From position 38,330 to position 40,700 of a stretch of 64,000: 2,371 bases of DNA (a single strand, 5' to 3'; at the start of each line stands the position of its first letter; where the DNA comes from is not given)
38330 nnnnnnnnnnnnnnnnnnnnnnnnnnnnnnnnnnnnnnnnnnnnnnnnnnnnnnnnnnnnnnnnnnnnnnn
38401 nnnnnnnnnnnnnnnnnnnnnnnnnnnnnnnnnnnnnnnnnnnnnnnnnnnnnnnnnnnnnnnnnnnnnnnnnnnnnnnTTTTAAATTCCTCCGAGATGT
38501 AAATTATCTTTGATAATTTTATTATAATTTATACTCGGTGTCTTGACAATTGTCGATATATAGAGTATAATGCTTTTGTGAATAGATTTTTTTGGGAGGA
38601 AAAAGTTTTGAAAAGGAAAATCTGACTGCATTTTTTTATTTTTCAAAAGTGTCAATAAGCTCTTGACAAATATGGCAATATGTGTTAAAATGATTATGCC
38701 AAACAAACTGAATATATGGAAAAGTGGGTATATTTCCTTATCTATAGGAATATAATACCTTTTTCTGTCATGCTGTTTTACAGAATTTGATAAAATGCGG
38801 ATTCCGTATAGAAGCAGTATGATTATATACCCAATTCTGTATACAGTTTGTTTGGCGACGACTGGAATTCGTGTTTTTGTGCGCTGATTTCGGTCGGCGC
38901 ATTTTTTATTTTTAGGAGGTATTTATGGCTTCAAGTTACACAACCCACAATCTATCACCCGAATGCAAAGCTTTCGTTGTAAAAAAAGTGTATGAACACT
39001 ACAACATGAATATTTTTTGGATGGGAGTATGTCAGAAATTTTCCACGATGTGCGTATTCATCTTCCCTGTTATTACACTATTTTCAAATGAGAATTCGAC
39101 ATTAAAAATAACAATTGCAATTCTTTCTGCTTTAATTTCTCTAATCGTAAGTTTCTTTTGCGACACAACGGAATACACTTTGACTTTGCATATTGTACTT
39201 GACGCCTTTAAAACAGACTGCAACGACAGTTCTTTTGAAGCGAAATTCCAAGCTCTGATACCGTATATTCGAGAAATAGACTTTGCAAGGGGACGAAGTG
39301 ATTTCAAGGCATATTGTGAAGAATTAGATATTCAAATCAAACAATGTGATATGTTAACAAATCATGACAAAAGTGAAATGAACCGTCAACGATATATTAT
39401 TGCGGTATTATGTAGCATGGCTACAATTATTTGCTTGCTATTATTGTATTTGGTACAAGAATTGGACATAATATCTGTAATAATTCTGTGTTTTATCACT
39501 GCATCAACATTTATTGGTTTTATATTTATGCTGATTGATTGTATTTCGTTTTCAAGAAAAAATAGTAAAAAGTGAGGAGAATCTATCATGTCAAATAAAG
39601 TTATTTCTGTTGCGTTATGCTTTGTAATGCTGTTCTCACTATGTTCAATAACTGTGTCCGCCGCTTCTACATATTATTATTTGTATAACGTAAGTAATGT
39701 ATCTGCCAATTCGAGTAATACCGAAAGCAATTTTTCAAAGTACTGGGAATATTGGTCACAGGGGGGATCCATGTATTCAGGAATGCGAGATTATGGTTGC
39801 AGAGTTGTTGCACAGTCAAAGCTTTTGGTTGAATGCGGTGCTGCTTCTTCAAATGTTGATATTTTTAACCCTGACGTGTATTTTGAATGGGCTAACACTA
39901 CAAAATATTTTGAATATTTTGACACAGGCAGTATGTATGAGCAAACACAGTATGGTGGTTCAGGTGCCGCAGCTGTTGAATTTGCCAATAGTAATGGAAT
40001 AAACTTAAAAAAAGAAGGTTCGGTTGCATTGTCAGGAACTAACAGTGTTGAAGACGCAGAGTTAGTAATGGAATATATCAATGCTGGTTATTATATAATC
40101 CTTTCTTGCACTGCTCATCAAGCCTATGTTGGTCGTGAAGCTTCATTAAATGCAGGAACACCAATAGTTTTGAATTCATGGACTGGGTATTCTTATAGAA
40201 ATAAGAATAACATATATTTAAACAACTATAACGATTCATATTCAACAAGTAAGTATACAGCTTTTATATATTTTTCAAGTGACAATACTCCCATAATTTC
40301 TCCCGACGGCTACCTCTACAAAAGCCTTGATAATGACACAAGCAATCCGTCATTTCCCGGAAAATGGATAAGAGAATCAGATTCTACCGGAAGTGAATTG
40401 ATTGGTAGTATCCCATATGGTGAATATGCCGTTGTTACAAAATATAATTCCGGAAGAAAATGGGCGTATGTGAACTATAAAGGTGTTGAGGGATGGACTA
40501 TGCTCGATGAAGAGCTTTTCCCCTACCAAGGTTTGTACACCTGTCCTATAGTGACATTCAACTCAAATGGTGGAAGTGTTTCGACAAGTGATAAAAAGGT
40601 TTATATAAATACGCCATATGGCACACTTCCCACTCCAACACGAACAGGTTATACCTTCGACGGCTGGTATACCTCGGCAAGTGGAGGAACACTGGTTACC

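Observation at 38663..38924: Riboswitch-like structured leader RNA that I cannot assign to any known class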

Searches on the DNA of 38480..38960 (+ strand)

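Call 4: search_rna_families(source=window, start=38480, end=38960, threshold=evalue, max_evalue=10, show_alignments=3)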
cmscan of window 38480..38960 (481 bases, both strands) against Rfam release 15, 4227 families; matches with E-value up to 10: 8.
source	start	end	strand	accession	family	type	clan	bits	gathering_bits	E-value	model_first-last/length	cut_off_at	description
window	38562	38629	+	RF01163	snoR64a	Gene; snRNA; snoRNA; CD-box;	-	20.3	45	0.59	1-77/77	no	Small nucleolar RNA snoR64a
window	38677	38734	+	RF00281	SNORD47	Gene; snRNA; snoRNA; CD-box;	-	19.6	50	0.47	1-77/77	no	Small nucleolar RNA SNORD47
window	38727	38846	+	RF02030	tp2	Gene; sRNA;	-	17.5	50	4.2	1-114/114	no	tp2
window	38807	38907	+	RF02348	tracrRNA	Gene; CRISPR;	-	16.4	70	4.8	1-92/92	no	Trans-activating crRNA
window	38567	38627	+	RF02293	TtnuCD17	Gene; snRNA; snoRNA; CD-box;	-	16.3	75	9.4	1-68/68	no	Tetrahymena snoRNA TtnuCD17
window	38632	38670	-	RF01441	S_pombe_snR46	Gene; snRNA; snoRNA; HACA-box;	CL00021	14.3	60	9.5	18-56/168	no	small nulceolar RNA snR46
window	38882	38936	+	RF00114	S15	Cis-reg; leader;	CL00121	11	39.5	6.4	7-72/117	no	Ribosomal S15 leader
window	38532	38593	+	RF02189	ST7-OT4_3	Gene; lncRNA;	-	9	50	9.4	238-302/302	no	ST7 overlapping transcript 4 conserved region 3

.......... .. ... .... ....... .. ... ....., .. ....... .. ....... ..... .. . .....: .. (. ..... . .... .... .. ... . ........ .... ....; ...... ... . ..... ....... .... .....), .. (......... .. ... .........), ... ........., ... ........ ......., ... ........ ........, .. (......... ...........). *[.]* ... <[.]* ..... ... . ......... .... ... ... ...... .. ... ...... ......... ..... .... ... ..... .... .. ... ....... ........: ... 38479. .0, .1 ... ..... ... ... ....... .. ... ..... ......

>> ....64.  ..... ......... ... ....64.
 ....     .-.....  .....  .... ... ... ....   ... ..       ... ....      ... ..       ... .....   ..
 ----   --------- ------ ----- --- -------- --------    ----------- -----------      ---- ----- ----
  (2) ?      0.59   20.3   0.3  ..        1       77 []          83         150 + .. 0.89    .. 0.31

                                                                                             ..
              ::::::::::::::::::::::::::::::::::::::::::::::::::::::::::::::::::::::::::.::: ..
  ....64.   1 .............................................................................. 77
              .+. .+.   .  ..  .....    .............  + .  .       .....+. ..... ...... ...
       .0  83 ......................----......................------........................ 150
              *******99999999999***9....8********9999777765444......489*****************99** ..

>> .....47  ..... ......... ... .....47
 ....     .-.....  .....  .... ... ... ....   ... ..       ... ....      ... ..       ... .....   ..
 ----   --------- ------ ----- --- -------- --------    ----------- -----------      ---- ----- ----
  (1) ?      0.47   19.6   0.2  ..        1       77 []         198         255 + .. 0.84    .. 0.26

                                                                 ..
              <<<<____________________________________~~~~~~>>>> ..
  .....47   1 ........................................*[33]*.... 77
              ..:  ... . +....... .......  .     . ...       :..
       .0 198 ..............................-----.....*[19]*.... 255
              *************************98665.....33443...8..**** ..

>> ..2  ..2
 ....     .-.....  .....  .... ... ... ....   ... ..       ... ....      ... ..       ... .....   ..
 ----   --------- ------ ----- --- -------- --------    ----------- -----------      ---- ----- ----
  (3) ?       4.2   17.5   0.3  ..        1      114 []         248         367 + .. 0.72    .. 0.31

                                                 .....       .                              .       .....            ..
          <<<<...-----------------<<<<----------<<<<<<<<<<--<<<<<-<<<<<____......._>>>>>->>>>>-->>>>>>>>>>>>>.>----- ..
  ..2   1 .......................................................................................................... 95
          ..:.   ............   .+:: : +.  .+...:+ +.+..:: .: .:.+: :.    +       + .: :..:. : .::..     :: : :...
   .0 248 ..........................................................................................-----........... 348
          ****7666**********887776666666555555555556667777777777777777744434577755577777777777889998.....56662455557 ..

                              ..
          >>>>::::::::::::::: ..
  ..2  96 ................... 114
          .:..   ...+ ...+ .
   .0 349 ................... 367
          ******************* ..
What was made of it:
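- On Any Rfam 15 family (known riboswitch classes, T-box, c4, 6S, tracrRNA and others): A permissive scan of 38480-38960 gave best hits of 16-20 bits against cut-offs of 45-70 (call 4).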

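Call 29: search_dna_similar(query=window:38480-38930:+, collection=plasmids, mode=distant, max_evalue=0.01)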
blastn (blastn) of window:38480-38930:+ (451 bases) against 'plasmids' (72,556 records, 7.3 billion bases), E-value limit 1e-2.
No match.

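Call 30: search_dna_similar(query=window:38480-38930:+, collection=phages, mode=distant, max_evalue=0.01)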
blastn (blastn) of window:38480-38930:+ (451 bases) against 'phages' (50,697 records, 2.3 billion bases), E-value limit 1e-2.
No match.
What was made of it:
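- Tried and rejected: blastn of the leader against plasmid and phage collections: none (calls 29, 30).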

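Call 113: search_rna_families(sources=[L034, L036, L039, L040], threshold=evalue, max_evalue=1)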
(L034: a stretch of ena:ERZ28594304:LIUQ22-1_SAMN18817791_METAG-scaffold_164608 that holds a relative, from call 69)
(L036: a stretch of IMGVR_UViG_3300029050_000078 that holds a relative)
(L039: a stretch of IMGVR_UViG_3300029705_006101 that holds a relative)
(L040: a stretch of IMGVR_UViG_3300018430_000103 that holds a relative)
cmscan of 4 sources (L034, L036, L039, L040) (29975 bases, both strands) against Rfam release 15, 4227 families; matches with E-value up to 1: 6.
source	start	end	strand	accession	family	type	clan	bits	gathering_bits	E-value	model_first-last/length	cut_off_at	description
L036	5474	5541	-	RF03075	DUF3800-VIII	Gene; sRNA;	-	69.2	40.2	2.3e-11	1-64/64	no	DUF3800-VIII RNA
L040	4126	4192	-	RF03075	DUF3800-VIII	Gene; sRNA;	-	68.3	40.2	3.8e-11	1-64/64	no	DUF3800-VIII RNA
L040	7532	7584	+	RF02685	RAGATH-5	Gene; ribozyme;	-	60.7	50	7.5e-08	1-53/53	no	RAGATH-5 RNA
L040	9141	9192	+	RF02685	RAGATH-5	Gene; ribozyme;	-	56.7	50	5.5e-07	1-53/53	no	RAGATH-5 RNA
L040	8563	8615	+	RF02685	RAGATH-5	Gene; ribozyme;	-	53.1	50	3.2e-06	1-53/53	no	RAGATH-5 RNA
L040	10289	10342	+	RF02685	RAGATH-5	Gene; ribozyme;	-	41.7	50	0.00089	1-53/53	no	RAGATH-5 RNA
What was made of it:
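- On Any Rfam 15 family (known riboswitch classes, T-box, c4, 6S, tracrRNA and others): Homologues L034, L036, L039 and L040 have no hit on the leader (call 113).
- Closest known: Orphan structured leader motifs from comparative genomics. Different: It matches none of the 4227 Rfam 15 models, even at E <= 10 on a 481-nt stretch (calls 4, 113).
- No Rfam family matches in four members (calls 4, 113). It is not in Rfam (calls 4, 113).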

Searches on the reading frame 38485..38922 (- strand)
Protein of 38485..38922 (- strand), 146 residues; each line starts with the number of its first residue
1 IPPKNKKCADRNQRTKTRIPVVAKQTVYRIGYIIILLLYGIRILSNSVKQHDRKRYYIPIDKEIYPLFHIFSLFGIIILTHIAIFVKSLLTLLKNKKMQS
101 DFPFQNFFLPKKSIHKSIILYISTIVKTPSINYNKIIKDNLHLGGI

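Call 66: find_homologous_proteins(query=window:38485-38922:-, max_evalue=10)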
Query seq(146 aa) (146 aa): 2 proteins with E <= 10 among 25 candidates.
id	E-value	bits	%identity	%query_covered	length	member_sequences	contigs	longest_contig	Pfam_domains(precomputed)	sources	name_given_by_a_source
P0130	2.1e-5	43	58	32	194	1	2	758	-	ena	-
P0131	1.5e-4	40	85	18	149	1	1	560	-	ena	-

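Call 67: search_protein_families(library=pfam, proteins=[window:38485-38922:-], max_evalue=1)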
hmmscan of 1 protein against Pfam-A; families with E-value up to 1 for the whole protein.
seq(146 aa): 0 families

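Call 69: find_encoding_contigs(protein=P0130, flank=3000, max_places=10)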
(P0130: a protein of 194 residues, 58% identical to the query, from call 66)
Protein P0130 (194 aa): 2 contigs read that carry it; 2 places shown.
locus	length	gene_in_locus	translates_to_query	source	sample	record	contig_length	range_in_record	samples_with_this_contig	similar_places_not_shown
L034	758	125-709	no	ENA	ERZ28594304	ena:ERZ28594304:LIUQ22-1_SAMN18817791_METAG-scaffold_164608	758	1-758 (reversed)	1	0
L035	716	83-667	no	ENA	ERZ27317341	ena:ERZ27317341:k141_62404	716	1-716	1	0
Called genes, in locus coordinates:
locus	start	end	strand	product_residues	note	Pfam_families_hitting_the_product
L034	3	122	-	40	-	?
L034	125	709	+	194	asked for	-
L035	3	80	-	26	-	?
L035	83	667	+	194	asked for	-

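Call 83: search_protein_representatives(alignment_id=A5)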
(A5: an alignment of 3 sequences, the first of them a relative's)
Query: 3 sequences, 150 profile positions. Proteins with E-value up to 0.001 (for the whole library): 39; up to 1e-10: 11; up to 1e-30: 2. The best 39 are listed.
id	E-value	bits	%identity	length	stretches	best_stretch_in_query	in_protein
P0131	1.5e-71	255.8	-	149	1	1-144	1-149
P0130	2.4e-64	232.5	-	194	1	4-150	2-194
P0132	4.8e-21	91.9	-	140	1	19-140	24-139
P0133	2.2e-17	80.0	-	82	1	73-144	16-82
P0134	4.2e-15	72.6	-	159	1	4-69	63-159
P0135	8.7e-15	71.6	-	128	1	85-147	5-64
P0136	2.7e-14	70.0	-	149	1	81-144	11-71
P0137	5.2e-12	62.6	-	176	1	3-98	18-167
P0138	1.6e-11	61.0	-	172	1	6-145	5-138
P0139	1.9e-11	60.7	-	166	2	26-107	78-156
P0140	2.5e-11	60.3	-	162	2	83-145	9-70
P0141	1.4e-09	54.7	-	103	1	23-105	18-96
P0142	2.2e-09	54.0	-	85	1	83-144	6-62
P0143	4.6e-09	53.0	-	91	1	86-147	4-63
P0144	7.9e-08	49.0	-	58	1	86-131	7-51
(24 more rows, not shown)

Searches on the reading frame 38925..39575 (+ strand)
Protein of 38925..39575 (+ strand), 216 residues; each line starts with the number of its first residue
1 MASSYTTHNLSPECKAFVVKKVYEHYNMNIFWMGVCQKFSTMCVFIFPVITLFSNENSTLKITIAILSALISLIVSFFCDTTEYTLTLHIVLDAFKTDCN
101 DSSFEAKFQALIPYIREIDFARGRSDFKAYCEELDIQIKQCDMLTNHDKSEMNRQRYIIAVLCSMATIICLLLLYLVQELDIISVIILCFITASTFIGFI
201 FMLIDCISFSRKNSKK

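Call 10: search_protein_families(library=pfam, proteins=[window:38925-39575:+], max_evalue=0.01)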
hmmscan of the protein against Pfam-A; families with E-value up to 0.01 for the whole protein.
window:38925-39575:+ (216 aa): 1 family
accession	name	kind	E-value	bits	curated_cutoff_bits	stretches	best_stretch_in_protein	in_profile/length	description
PF25740.1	BNLF2a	-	0.0043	17.4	27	0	148-174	34-60/60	EBV TAP inhibitor BNLF2a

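Call 12: find_encoding_contigs(protein=window:38925-39575:+, flank=3000, max_places=10)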
Protein window:38925-39575:+ (216 aa): no gene with exactly this product is on record in the collection.

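Call 13: find_homologous_proteins(query=window:38925-39575:+, max_evalue=0.001)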
Query window:38925-39575:+ (216 aa): 8 proteins with E <= 0.001 among 124 candidates.
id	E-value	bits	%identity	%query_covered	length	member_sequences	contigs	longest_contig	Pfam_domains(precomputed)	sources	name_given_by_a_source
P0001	5.4e-136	469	100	100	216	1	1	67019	-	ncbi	-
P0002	1.6e-93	330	70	99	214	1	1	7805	-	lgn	-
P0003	4.2e-83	296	64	99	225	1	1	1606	-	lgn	-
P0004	7.9e-76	272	60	99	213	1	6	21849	-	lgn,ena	-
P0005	1.1e-69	252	57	95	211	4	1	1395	-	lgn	-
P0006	8.4e-67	243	54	96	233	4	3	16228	-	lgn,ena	-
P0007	1.2e-66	243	52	100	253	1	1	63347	-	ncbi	-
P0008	7.8e-40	155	56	65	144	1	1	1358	-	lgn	-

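Call 14: find_encoding_contigs(protein=P0001, flank=4000, max_places=3)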
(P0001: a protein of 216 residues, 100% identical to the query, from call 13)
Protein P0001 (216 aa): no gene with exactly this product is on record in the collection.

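Call 15: find_encoding_contigs(protein=P0002, flank=4000, max_places=3)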
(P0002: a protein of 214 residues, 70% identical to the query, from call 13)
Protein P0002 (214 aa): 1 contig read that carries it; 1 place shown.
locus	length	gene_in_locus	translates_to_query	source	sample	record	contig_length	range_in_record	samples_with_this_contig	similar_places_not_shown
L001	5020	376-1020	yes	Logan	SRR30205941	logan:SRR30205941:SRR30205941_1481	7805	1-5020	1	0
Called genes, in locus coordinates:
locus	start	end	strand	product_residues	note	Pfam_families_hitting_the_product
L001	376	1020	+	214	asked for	-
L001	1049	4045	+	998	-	PF09479:Flg_new, PF02368:Big_2, PF00963:Cohesin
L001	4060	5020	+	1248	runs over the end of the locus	?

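Call 16: find_encoding_contigs(protein=P0004, flank=4000, max_places=6)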
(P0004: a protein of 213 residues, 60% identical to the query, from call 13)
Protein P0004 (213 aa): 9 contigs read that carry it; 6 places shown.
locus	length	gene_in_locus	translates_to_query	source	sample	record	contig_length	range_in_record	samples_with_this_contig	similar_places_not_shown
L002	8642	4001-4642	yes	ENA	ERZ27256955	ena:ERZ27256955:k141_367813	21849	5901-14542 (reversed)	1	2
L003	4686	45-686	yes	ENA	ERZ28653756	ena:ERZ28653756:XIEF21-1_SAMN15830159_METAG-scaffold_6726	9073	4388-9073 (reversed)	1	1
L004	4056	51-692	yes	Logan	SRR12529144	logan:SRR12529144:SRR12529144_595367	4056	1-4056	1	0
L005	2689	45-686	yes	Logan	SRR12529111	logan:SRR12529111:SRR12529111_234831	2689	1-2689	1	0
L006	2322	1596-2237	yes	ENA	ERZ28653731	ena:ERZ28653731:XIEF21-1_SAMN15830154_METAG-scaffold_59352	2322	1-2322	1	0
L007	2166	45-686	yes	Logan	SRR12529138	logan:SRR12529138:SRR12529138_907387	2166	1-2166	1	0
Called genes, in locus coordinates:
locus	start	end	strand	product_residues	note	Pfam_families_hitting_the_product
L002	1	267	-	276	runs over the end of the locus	PF14267:DUF4357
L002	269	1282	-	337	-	PF08843:AbiEii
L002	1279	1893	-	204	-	PF19570:DUF6088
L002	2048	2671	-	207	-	PF07275:ArdA (faint)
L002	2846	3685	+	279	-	PF02899:Phage_int_SAM_1 (weak), PF13495:Phage_int_SAM_4 (weak), PF00589:Phage_integrase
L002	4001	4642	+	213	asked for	-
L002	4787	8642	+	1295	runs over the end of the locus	PF18998:Flg_new_2 (faint), PF00652:Ricin_B_lectin, PF14200:RicinB_lectin_2, PF09479:Flg_new, PF02368:Big_2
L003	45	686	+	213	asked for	-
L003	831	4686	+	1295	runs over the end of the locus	PF18998:Flg_new_2 (faint), PF00652:Ricin_B_lectin, PF14200:RicinB_lectin_2, PF09479:Flg_new, PF02368:Big_2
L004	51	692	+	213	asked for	-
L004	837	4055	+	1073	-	?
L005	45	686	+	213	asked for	-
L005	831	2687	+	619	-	?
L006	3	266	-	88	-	?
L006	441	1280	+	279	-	PF02899:Phage_int_SAM_1 (weak), PF13495:Phage_int_SAM_4 (weak), PF00589:Phage_integrase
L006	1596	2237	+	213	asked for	-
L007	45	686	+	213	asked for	-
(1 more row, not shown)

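Call 17: find_encoding_contigs(protein=P0006, flank=4000, max_places=4)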
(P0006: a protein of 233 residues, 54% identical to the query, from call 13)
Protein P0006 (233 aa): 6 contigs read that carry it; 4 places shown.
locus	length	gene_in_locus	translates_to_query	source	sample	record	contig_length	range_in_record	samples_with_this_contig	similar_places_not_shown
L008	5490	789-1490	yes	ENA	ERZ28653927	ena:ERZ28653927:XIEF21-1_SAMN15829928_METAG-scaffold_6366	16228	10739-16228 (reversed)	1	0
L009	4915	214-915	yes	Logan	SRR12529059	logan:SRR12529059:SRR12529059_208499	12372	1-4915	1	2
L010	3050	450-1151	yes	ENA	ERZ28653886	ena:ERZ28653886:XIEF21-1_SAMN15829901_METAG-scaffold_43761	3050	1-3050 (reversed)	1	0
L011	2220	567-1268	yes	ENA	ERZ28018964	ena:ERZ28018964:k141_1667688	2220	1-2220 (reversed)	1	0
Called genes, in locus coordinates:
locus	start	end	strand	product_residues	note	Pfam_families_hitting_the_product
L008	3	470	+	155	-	?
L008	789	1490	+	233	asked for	-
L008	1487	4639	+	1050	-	PF05257:CHAP, PF13306:LRR_5, PF13855:LRR_8 (faint), PF13306:LRR_5, PF02368:Big_2, PF26918:Ig_Eae (weak), PF00963:Cohesin, PF00404:Dockerin_1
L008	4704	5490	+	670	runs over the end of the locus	PF01183:Glyco_hydro_25, PF05257:CHAP, PF00404:Dockerin_1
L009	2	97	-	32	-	?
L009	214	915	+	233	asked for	-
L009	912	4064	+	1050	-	PF05257:CHAP, PF13306:LRR_5, PF13855:LRR_8 (faint), PF13306:LRR_5, PF02368:Big_2, PF26918:Ig_Eae (weak), PF00963:Cohesin, PF00404:Dockerin_1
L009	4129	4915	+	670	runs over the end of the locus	PF01183:Glyco_hydro_25, PF05257:CHAP, PF00404:Dockerin_1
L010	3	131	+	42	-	?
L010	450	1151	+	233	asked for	-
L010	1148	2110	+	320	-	PF05257:CHAP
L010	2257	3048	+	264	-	?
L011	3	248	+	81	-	?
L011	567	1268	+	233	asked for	-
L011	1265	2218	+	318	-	?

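Call 18: find_encoding_contigs(protein=P0007, flank=4000, max_places=3)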
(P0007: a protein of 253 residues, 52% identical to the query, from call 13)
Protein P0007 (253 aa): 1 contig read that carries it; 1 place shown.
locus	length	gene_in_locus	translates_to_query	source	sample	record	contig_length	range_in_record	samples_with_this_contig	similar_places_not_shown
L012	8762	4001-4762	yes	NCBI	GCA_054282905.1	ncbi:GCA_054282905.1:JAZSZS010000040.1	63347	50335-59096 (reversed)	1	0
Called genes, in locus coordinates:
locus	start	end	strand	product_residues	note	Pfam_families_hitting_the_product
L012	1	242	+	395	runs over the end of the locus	PF00091:Tubulin, PF12327:FtsZ_C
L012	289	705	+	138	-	PF03840:SecG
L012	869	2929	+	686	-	PF00773:RNB, PF00575:S1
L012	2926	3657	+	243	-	PF00106:adh_short, PF08659:KR, PF13561:adh_short_C2, PF23441:SDR (weak)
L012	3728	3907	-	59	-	-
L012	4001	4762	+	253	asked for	-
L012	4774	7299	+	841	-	PF00877:NLPC_P60, PF13306:LRR_5, PF13855:LRR_8 (faint), PF13306:LRR_5, PF02368:Big_2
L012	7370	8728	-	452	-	PF03448:MgtE_N, PF00571:CBS, PF01769:MgtE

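Call 23: find_related_loci(query=A1, collection=genome_contigs, flank=6000)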
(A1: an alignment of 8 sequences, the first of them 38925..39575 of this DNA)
Query A1 (216 aa) in genome_contigs; peptide patterns used: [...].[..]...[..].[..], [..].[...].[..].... (x = any residue, [..] = any of these).
99 stretches matched a pattern; 1 encode a relative of the query (tblastn E <= 1e-3); 1 distinct loci.
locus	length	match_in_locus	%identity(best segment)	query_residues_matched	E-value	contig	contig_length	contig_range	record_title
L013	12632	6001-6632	62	1-211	2e-60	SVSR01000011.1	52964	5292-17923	MAG: Oscillospiraceae bacterium isolate SIG674 NODE_14600_length_52964_cov_1.808392, whole genome shotgun sequence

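Call 24: find_related_loci(query=A1, collection=metagenome_contigs, flank=3000)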
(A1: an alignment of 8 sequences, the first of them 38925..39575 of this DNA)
Query A1 (216 aa) in metagenome_contigs; peptide patterns used: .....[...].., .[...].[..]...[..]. (x = any residue, [..] = any of these).
118 stretches matched a pattern, but none encodes a relative of the query by tblastn (E <= 1e-3).

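Call 59: search_protein_families(library=ncbifam, proteins=[window:38925-39575:+], max_evalue=0.01)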
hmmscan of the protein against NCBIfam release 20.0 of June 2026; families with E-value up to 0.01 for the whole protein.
window:38925-39575:+ (216 aa): 0 families

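Call 82: search_protein_families(library=phrogs, proteins=[window:38925-39575:+], max_evalue=0.01)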
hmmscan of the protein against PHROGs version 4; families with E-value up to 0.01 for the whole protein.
window:38925-39575:+ (216 aa): 0 families

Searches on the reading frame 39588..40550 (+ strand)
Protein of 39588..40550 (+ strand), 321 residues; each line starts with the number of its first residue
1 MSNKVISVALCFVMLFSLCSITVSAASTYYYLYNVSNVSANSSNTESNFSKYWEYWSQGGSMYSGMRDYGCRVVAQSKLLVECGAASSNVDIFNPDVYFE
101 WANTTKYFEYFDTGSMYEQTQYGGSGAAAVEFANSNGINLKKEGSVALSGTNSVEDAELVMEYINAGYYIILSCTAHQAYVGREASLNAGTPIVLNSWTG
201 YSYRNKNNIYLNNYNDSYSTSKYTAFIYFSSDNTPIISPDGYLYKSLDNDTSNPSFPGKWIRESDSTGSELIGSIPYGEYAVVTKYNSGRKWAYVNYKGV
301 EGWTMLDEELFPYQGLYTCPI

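Call 59: search_protein_families(library=ncbifam, proteins=[window:39588-40550:+], max_evalue=0.01)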
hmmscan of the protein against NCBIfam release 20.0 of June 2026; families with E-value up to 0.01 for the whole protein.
window:39588-40550:+ (321 aa): 0 families

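Call 60: search_solved_structures(query=window:39588-40550:+, max_evalue=1)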
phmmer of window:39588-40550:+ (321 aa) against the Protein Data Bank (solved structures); distinct sequences matched with E-value up to 1: 1.
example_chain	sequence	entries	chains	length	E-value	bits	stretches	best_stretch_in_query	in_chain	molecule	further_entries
2kq8_A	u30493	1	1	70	0.072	15.9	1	261-303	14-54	Cell wall hydrolase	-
